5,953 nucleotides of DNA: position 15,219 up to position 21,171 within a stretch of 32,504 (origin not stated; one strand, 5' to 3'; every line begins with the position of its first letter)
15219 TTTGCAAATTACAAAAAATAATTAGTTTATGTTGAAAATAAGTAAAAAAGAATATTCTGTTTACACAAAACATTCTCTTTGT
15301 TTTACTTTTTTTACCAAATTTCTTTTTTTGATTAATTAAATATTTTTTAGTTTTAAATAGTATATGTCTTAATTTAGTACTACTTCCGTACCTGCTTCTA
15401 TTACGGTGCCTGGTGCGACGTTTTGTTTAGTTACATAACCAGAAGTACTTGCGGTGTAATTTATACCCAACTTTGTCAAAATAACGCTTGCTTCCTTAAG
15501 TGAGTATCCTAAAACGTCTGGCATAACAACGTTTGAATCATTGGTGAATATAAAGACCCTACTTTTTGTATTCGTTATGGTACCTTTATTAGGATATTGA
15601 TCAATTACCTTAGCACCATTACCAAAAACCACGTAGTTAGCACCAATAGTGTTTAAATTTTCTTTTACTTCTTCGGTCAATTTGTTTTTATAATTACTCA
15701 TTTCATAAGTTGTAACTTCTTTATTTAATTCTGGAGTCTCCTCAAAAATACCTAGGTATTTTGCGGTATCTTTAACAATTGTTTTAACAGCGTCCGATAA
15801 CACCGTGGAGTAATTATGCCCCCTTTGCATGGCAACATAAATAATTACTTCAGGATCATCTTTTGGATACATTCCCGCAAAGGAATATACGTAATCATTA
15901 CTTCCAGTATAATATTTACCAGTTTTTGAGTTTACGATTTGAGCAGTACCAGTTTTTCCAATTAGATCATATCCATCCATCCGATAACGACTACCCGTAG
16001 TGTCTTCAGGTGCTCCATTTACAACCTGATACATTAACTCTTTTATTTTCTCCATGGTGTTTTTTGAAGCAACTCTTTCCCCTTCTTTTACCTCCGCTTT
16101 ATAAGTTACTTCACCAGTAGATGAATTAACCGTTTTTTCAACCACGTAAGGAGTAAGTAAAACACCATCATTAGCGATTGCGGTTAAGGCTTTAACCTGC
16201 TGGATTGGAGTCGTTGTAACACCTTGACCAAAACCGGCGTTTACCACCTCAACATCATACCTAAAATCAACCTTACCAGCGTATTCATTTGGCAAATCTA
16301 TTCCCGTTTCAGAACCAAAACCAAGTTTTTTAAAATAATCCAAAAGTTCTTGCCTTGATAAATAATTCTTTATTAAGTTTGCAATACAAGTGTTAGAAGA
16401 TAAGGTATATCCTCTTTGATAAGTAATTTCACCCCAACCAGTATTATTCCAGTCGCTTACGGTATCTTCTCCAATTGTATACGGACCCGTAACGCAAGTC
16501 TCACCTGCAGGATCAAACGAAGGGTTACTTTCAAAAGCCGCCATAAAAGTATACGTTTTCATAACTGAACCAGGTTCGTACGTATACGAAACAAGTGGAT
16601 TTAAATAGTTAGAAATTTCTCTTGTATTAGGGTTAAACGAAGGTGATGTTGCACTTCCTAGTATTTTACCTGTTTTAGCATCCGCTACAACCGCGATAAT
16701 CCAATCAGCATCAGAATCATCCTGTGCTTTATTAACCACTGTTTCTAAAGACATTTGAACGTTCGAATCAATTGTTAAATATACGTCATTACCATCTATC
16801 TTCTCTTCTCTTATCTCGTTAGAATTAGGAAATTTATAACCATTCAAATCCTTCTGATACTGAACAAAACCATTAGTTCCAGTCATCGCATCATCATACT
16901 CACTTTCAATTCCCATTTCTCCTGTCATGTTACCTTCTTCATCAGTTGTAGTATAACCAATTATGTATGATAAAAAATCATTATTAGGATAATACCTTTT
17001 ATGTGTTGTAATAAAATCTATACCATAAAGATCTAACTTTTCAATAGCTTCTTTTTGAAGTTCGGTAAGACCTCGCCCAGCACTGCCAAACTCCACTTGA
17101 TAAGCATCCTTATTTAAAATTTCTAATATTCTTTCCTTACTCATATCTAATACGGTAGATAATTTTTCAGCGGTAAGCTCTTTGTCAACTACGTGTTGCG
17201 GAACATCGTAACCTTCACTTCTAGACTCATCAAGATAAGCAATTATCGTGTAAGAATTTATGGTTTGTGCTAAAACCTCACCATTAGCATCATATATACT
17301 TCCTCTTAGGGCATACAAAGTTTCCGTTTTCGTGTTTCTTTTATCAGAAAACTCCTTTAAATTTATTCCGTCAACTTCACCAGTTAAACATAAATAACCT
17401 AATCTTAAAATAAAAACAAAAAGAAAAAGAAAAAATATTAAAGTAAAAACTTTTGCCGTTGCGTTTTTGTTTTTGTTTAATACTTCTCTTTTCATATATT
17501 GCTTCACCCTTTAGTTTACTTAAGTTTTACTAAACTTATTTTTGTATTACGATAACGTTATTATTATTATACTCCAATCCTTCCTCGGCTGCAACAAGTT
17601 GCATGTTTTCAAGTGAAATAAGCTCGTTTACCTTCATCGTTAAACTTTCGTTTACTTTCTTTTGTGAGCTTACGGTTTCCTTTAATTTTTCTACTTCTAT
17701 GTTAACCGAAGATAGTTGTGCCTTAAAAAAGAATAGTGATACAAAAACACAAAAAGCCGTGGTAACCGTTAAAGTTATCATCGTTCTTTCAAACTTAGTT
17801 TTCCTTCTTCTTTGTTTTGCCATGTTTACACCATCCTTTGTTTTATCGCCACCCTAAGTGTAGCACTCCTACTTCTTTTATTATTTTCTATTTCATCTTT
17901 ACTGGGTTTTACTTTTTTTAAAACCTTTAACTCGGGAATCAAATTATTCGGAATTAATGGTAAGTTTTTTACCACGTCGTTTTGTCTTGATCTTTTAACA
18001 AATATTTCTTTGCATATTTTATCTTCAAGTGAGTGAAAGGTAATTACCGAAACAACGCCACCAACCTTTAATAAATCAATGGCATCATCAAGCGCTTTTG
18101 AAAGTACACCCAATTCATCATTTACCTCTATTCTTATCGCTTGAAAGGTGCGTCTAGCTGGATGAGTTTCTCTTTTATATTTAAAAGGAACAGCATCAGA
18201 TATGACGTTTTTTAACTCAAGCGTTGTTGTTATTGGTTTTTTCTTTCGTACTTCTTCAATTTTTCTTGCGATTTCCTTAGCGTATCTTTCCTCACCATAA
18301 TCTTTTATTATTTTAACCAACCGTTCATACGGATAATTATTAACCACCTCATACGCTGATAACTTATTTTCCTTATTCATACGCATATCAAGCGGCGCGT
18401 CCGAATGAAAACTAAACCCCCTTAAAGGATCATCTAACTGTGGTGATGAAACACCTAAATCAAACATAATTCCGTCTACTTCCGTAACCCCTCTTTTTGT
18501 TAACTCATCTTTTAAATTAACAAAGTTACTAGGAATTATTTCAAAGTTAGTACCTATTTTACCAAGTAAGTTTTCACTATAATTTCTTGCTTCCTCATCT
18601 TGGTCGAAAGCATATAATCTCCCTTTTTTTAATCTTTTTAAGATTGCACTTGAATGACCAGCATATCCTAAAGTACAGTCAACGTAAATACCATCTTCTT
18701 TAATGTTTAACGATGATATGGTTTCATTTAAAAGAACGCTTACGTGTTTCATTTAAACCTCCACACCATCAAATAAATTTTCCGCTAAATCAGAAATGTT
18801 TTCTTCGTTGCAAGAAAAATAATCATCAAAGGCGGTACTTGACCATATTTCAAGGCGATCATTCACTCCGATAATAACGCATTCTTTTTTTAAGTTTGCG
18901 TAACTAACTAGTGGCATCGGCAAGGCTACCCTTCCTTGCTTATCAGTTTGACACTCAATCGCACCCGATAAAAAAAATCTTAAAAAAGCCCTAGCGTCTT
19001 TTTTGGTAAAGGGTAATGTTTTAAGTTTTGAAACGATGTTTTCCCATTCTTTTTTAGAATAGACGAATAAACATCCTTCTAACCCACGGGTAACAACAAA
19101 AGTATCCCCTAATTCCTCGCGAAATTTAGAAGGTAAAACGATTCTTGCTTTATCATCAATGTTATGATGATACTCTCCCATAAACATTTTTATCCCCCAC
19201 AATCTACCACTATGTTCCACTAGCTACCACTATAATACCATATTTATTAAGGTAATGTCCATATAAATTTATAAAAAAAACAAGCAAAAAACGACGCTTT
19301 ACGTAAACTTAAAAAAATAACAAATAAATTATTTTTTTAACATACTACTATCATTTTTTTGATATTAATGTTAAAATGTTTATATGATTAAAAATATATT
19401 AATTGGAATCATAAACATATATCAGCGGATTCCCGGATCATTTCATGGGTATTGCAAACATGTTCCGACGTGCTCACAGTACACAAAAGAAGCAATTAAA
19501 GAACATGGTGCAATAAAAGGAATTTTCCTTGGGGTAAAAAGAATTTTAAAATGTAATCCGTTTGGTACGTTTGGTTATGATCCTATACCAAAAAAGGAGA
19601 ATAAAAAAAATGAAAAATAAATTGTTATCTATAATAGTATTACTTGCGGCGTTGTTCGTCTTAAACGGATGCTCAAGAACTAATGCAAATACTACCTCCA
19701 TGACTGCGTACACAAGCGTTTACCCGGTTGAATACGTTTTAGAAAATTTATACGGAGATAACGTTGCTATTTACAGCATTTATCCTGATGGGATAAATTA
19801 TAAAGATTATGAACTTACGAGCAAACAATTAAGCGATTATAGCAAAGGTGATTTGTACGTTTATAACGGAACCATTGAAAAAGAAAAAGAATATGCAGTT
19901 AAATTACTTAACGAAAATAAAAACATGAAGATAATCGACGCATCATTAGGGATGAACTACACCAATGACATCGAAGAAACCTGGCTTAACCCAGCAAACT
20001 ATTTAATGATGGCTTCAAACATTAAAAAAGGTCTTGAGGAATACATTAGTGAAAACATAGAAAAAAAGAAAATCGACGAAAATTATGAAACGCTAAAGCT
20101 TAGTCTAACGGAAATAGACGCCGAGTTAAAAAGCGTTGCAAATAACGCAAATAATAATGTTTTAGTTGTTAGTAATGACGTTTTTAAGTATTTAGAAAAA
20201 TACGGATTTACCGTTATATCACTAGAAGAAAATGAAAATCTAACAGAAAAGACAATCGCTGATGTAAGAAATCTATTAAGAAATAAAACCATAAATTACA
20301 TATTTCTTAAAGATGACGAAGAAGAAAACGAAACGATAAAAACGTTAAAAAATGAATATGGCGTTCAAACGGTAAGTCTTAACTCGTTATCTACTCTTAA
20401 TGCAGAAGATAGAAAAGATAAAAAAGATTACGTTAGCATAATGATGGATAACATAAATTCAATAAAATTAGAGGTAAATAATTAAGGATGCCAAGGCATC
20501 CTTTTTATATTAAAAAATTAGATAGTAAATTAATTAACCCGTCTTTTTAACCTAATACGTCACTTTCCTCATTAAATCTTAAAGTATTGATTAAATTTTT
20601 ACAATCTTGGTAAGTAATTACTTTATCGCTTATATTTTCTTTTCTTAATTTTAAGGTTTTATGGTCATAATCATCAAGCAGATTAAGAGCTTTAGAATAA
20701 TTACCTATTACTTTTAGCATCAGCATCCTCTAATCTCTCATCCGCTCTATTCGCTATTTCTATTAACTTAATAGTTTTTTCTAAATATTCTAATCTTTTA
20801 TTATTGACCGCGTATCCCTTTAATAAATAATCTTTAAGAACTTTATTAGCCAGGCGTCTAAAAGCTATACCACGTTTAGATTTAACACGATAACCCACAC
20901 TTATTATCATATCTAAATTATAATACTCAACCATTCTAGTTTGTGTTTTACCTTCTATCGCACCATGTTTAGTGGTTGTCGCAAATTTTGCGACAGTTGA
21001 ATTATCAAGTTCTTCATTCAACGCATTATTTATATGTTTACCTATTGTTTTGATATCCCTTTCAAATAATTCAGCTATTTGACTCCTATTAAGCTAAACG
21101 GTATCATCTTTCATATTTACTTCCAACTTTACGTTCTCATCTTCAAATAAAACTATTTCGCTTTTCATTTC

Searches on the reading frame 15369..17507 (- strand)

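Call 8: search_protein_families(library=pfam, max_evalue=0.01, proteins=[window:15369-17507:-])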
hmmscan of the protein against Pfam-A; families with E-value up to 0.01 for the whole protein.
window:15369-17507:- (712 aa): 3 families
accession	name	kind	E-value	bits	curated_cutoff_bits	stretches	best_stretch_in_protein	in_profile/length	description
PF00905.27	Transpeptidase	-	1.4e-66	225.1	22.1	1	271-571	2-290/299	Penicillin binding protein transpeptidase domain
PF03717.20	PBP_dimer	-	4.8e-22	79.7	24.4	1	65-224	3-174/180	Penicillin-binding Protein dimerisation domain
PF03793.24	PASTA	-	3.3e-16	59.4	23.2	2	660-711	1-60/64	PASTA domain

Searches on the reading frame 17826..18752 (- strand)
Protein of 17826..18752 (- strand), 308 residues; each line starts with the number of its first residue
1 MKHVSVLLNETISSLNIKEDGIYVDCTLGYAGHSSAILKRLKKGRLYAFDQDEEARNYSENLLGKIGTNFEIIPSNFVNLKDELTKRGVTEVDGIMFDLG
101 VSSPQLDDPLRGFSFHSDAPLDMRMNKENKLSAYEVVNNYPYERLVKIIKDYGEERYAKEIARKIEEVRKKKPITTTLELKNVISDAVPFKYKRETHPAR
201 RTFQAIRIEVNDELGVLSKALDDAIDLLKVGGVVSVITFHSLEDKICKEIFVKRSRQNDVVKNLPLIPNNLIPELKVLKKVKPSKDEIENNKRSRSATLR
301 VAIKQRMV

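Call 7: search_protein_families(library=pfam, max_evalue=0.01, proteins=[window:17826-18752:-])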
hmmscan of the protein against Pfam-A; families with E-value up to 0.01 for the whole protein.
window:17826-18752:- (308 aa): 1 family
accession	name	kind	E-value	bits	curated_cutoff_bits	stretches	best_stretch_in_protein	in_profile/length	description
PF01795.25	Methyltransf_5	-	2.6e-118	395.4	27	1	2-304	3-308/309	MraW methylase family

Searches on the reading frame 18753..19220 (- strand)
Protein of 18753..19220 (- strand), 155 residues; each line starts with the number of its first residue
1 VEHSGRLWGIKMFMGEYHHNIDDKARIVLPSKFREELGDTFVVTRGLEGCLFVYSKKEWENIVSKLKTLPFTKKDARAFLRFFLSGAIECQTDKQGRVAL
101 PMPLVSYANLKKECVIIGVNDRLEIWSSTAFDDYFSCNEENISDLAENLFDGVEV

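Call 7: search_protein_families(library=pfam, max_evalue=0.01, proteins=[window:18753-19220:-])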
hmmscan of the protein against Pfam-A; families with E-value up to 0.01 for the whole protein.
window:18753-19220:- (155 aa): 1 family
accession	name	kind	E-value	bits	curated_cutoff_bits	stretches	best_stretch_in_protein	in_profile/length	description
PF02381.23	MraZ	-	3.5e-45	152.3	23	2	12-82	1-72/72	MraZ protein, putative antitoxin-like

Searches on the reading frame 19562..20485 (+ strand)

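Call 7: search_protein_families(library=pfam, max_evalue=0.01, proteins=[window:19562-20485:+])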
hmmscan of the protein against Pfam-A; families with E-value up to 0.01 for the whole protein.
window:19562-20485:+ (307 aa): 1 family
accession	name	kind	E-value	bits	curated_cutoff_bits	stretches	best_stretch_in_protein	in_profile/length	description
PF01297.22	ZnuA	-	2.3e-43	149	29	1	50-302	2-261/263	Zinc-uptake complex component A periplasmic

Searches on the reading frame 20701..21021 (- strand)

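Call 7: search_protein_families(library=pfam, max_evalue=0.01, proteins=[window:20701-21021:-])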
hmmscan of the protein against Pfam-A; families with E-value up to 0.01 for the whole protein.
window:20701-21021:- (106 aa): 1 family
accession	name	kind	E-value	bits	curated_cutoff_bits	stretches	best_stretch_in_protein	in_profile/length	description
PF13310.11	Virulence_RhuM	-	1.5e-22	80.6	33.7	1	8-79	1-69/252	Virulence protein RhuM family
